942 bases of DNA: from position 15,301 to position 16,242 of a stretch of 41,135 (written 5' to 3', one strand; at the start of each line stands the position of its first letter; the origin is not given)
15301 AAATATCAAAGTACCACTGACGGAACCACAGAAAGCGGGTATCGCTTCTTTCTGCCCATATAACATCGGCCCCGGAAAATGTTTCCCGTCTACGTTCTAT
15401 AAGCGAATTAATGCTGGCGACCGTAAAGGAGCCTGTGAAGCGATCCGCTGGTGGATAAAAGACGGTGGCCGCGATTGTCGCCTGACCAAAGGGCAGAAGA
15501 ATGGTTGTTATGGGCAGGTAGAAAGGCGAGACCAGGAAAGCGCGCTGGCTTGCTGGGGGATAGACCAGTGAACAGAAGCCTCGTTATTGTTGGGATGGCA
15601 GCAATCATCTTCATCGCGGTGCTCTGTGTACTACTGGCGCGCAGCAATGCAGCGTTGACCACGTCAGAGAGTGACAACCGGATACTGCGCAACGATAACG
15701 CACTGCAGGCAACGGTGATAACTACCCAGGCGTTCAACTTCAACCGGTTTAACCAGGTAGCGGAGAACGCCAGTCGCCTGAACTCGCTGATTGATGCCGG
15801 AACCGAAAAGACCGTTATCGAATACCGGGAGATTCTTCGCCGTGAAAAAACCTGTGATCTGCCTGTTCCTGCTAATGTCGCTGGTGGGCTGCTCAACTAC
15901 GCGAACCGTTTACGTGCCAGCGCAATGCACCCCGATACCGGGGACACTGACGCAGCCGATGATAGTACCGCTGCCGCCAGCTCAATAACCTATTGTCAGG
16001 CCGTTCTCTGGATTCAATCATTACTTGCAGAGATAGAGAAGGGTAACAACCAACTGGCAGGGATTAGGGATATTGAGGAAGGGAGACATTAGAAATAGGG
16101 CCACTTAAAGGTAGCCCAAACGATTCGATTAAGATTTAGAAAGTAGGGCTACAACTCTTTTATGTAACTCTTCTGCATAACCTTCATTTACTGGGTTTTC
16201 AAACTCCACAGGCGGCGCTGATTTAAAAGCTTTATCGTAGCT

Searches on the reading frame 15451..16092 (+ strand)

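Call 34: search_protein_families(library=pfam, proteins=[window:15451-16092:+], max_evalue=0.001)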
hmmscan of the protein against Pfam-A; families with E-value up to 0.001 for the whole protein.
window:15451-16092:+ (213 aa): 0 families

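Call 84: search_protein_families(library=phrogs, proteins=[window:15451-16092:+], max_evalue=0.00001)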
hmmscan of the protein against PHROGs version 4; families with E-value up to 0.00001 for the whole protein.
window:15451-16092:+ (213 aa): 2 families
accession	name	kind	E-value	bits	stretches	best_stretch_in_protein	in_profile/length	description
phrog_214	-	lysis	4.4e-52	177.5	1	44-210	9-175/176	Rz-like spanin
phrog_3001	-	lysis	7.3e-06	26.8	0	176-212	20-56/70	Rz-like spanin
